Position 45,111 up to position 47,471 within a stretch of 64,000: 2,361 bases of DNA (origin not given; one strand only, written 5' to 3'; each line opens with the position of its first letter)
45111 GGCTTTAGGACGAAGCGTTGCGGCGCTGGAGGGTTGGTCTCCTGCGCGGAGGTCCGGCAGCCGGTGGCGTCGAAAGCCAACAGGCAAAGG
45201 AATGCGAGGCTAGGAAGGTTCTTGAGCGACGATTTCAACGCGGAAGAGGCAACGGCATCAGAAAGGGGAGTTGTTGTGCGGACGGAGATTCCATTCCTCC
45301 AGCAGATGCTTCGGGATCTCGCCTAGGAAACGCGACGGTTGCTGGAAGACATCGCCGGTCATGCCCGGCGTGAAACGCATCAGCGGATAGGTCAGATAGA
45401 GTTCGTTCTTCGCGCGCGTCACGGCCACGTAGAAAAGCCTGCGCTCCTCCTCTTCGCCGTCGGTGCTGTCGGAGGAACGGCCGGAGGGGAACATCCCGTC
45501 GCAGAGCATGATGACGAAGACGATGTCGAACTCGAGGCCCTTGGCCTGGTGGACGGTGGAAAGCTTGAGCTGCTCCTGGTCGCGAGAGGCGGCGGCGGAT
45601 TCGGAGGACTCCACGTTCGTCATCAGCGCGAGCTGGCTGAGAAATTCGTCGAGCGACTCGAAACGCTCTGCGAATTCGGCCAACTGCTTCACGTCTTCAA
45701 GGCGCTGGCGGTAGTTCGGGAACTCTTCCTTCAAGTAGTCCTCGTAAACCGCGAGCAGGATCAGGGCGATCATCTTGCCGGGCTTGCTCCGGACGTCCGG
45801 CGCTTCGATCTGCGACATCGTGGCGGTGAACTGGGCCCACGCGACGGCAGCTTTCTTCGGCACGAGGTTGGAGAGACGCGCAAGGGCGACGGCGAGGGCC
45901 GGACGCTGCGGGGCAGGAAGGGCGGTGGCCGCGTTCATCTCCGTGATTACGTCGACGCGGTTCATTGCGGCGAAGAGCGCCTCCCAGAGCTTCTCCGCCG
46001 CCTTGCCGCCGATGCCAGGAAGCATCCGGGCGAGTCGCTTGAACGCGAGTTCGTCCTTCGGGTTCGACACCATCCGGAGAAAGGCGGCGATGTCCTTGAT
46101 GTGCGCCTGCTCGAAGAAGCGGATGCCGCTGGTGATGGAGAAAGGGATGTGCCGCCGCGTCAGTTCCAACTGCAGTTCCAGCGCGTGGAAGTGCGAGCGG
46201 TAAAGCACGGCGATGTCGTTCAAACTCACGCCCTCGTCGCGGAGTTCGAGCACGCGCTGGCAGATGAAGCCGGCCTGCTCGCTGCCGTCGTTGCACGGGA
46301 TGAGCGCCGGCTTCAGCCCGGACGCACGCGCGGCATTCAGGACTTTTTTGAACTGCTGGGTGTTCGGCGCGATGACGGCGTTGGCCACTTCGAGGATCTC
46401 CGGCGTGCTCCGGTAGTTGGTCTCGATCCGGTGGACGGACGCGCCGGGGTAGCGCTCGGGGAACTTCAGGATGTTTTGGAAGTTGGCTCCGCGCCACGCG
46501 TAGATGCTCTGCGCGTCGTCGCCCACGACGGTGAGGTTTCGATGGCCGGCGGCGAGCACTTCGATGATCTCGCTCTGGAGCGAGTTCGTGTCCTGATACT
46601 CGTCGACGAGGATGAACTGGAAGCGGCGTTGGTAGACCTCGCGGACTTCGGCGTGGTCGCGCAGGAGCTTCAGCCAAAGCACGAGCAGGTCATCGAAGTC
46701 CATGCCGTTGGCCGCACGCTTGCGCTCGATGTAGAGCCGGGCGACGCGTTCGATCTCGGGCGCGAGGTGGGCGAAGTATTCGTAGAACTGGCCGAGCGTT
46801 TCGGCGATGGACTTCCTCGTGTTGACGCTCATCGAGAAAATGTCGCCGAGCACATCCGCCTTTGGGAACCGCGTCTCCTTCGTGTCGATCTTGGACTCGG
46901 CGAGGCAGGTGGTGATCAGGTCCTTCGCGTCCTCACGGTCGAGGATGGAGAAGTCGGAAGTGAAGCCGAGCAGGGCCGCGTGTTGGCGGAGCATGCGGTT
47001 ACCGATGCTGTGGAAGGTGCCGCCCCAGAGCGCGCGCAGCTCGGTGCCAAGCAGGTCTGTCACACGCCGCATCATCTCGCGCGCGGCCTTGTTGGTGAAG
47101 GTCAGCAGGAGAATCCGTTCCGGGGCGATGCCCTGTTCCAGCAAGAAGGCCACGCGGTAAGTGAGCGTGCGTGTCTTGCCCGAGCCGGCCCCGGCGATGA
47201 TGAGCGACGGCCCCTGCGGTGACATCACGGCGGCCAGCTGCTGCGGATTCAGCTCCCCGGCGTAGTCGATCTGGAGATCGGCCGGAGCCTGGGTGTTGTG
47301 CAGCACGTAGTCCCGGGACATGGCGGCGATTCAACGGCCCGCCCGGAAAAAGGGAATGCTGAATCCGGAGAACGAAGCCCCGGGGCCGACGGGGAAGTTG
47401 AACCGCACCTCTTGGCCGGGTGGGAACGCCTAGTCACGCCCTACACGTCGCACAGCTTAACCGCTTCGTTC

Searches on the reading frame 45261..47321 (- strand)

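Call 60: search_protein_families(library=pfam, max_evalue=0.00001, proteins=[window:45261-47321:-])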
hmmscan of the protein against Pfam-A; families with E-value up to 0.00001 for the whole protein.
window:45261-47321:- (687 aa): 6 families
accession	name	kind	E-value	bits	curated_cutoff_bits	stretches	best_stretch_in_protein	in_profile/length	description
PF00580.27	UvrD-helicase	-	1.6e-80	271.1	23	1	24-292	1-271/271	UvrD/REP helicase N-terminal domain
PF13361.12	UvrD_C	-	9.2e-62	209.9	25.6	2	537-645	234-347/350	UvrD-like helicase C-terminal domain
PF13245.12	AAA_19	-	1.1e-21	77.9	25.1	1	30-275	3-132/134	AAA domain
PF13538.12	UvrD_C_2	-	2.6e-12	46.8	27.4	1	588-643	5-51/52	UvrD-like helicase C-terminal domain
PF01443.25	Viral_helicase1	-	1e-07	32.5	21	0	571-643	166-226/228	Viral superfamily 1 RNA helicase core domain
PF13604.12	AAA_30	-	4.7e-07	30.2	27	0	24-85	2-64/191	AAA domain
